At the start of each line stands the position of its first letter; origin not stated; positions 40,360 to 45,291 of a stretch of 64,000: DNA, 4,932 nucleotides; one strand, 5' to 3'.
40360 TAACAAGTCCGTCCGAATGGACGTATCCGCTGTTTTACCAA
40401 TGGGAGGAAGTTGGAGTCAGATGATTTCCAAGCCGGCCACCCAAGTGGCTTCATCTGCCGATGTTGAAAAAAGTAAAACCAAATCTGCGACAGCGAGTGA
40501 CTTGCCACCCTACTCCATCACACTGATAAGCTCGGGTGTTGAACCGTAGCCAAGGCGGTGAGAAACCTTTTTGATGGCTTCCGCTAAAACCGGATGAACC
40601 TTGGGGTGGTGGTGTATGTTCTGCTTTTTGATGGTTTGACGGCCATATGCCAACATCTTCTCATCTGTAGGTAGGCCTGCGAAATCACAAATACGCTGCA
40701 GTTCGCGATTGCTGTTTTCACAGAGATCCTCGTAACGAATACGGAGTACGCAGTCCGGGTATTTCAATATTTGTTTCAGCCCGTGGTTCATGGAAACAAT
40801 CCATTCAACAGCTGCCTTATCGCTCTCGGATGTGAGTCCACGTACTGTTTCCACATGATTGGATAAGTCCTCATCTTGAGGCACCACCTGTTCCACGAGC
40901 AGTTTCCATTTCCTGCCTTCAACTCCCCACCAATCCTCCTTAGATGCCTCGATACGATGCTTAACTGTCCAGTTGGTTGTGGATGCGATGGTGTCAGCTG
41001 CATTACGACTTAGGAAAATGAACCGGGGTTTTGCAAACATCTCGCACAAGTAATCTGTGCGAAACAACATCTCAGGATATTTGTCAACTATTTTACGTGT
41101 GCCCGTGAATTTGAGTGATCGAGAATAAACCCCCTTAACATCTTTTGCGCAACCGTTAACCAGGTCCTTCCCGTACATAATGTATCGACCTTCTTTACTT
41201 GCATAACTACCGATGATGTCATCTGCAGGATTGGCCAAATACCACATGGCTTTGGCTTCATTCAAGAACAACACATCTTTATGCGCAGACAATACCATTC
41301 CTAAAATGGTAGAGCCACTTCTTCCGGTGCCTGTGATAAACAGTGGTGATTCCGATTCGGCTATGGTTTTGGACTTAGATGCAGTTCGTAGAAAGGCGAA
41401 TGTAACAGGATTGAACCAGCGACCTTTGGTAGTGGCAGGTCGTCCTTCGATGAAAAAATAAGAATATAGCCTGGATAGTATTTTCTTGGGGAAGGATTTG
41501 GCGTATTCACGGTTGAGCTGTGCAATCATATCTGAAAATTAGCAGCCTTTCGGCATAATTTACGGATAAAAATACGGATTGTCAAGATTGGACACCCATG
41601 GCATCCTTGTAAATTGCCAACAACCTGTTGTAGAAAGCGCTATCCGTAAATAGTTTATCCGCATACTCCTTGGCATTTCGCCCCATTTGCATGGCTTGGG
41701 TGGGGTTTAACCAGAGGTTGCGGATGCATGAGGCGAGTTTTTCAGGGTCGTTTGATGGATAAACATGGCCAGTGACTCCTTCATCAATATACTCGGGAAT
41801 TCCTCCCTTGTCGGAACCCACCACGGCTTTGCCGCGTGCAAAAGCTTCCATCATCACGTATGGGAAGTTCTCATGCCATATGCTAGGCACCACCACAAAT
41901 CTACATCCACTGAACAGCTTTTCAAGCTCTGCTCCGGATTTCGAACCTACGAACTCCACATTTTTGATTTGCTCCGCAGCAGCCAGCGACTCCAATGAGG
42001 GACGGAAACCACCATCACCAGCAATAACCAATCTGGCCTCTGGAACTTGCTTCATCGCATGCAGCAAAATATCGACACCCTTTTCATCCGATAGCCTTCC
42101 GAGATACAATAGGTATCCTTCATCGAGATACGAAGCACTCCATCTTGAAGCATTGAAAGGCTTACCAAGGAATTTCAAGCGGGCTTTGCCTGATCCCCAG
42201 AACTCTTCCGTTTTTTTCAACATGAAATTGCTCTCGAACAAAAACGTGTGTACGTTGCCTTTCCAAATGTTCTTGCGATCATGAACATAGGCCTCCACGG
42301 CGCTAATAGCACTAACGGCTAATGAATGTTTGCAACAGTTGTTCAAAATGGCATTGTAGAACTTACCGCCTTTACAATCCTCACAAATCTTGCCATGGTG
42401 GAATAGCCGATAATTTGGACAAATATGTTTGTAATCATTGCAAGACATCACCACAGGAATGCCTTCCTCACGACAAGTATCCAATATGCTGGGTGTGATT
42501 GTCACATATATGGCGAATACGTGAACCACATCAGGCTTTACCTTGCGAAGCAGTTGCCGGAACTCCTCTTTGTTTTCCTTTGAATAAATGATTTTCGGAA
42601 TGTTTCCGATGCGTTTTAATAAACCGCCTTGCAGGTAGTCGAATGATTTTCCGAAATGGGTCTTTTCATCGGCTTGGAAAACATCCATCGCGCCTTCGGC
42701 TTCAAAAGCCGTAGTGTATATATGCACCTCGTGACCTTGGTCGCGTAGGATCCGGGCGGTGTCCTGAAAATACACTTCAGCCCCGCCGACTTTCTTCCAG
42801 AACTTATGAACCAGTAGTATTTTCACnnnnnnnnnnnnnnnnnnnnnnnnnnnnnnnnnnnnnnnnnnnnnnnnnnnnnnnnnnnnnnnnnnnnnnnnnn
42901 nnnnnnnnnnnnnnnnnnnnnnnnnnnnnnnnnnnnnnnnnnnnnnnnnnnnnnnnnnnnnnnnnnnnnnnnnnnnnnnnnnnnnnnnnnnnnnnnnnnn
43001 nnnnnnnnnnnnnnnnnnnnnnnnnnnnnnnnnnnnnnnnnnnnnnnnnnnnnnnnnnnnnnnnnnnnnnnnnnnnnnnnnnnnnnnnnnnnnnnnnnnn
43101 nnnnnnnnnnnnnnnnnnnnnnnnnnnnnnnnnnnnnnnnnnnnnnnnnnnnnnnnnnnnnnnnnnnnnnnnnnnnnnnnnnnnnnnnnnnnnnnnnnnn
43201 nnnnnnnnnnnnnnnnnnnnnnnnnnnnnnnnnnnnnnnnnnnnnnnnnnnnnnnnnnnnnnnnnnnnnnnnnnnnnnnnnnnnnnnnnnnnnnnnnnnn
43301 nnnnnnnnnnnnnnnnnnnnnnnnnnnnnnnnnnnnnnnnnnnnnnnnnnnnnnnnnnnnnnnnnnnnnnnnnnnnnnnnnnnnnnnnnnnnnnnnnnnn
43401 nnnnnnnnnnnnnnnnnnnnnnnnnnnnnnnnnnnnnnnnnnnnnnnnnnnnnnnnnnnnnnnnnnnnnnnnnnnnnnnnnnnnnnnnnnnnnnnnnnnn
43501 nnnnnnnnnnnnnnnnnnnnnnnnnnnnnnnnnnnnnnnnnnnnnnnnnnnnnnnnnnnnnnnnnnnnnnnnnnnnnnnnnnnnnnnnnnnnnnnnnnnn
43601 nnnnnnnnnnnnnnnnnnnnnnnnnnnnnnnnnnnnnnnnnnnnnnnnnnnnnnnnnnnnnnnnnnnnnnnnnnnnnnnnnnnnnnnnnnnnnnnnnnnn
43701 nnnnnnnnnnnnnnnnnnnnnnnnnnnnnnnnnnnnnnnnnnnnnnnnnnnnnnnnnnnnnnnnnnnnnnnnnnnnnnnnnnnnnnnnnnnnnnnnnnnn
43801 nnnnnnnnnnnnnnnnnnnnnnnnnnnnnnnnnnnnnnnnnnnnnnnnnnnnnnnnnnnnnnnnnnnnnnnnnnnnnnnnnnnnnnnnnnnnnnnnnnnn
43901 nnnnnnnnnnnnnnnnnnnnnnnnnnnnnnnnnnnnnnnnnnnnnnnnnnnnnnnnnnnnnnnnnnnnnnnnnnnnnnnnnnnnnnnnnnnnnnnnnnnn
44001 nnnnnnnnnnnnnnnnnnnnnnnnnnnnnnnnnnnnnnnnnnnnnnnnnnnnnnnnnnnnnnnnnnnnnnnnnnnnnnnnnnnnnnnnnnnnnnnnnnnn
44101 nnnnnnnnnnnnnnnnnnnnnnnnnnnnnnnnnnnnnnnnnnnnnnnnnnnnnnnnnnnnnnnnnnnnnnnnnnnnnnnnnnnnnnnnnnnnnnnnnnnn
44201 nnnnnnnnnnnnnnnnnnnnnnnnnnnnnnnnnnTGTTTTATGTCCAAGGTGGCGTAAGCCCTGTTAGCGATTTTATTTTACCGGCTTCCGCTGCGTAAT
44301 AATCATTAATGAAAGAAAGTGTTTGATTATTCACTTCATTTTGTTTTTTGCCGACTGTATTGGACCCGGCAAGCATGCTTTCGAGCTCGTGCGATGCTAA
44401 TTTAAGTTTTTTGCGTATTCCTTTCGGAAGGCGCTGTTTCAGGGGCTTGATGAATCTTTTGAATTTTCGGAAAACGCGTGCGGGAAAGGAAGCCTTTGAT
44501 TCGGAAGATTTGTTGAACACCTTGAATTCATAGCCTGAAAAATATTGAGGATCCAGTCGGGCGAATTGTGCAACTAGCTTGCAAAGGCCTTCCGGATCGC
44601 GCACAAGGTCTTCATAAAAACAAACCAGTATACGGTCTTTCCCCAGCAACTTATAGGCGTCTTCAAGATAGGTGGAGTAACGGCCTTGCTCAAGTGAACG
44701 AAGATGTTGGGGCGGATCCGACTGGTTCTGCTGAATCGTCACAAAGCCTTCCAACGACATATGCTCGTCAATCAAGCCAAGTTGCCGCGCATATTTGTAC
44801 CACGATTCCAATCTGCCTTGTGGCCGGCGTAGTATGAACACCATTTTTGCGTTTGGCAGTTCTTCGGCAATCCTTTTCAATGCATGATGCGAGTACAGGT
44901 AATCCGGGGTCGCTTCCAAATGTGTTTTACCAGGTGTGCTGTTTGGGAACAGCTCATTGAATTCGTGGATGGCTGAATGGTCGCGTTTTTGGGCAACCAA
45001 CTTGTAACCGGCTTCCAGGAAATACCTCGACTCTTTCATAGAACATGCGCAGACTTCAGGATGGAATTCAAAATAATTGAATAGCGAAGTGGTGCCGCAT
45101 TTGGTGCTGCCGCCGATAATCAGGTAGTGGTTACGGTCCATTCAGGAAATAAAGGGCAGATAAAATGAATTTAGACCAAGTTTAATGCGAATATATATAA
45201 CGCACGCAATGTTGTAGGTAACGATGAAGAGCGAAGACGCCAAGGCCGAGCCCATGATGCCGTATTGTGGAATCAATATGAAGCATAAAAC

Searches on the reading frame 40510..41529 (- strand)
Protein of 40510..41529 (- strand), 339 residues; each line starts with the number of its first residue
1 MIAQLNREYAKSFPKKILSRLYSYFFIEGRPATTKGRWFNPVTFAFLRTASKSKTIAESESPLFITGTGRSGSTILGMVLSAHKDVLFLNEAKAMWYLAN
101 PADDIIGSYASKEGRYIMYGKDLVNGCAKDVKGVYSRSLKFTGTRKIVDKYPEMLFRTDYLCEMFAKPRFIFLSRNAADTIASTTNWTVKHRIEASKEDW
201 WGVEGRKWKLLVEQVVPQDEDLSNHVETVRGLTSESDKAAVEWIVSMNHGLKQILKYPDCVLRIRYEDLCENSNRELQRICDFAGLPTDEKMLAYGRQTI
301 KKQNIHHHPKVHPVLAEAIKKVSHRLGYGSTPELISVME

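Call 81: search_protein_families(library=pfam, proteins=[window:40510-41529:-], max_evalue=0.00001)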
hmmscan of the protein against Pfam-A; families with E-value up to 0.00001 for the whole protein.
window:40510-41529:- (339 aa): 2 families
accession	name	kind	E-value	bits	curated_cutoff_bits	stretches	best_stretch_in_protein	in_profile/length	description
PF13469.12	Sulfotransfer_3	-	1.9e-21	77.8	27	2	62-191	1-149/216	Sulfotransferase family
PF00685.33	Sulfotransfer_1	-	1.7e-10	41.2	22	1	62-296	3-192/255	Sulfotransferase domain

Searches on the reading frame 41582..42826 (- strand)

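Call 81: search_protein_families(library=pfam, proteins=[window:41582-42826:-], max_evalue=0.00001)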
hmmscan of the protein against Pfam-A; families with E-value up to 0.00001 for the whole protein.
window:41582-42826:- (414 aa): 5 families
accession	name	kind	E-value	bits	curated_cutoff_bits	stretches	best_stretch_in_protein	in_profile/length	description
PF00534.26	Glycos_transf_1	-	9.6e-37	126.6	26.4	1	232-387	11-171/172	Glycosyl transferases group 1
PF13692.12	Glyco_trans_1_4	-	2e-30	106.4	27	1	238-372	3-140/142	Glycosyl transferases group 1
PF13439.12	Glyco_transf_4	-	7.7e-12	46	28.5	1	13-176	1-142/170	Glycosyltransferase Family 4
PF13579.12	Glyco_trans_4_4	-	1.2e-08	35.9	29.7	1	14-189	1-149/158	Glycosyl transferase 4-like domain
PF13524.12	Glyco_trans_1_2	-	7.3e-08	32.9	25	1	254-391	5-131/144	Glycosyl transferase-like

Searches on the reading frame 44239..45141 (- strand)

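Call 81: search_protein_families(library=pfam, proteins=[window:44239-45141:-], max_evalue=0.00001)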
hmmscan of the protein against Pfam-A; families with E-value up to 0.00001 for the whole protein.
window:44239-45141:- (300 aa): 2 families
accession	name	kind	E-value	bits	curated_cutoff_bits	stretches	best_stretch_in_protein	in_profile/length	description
PF00685.33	Sulfotransfer_1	-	4.9e-14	52.8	22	1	7-282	4-247/255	Sulfotransferase domain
PF13469.12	Sulfotransfer_3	-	2.9e-09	37.9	27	1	69-196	99-212/216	Sulfotransferase family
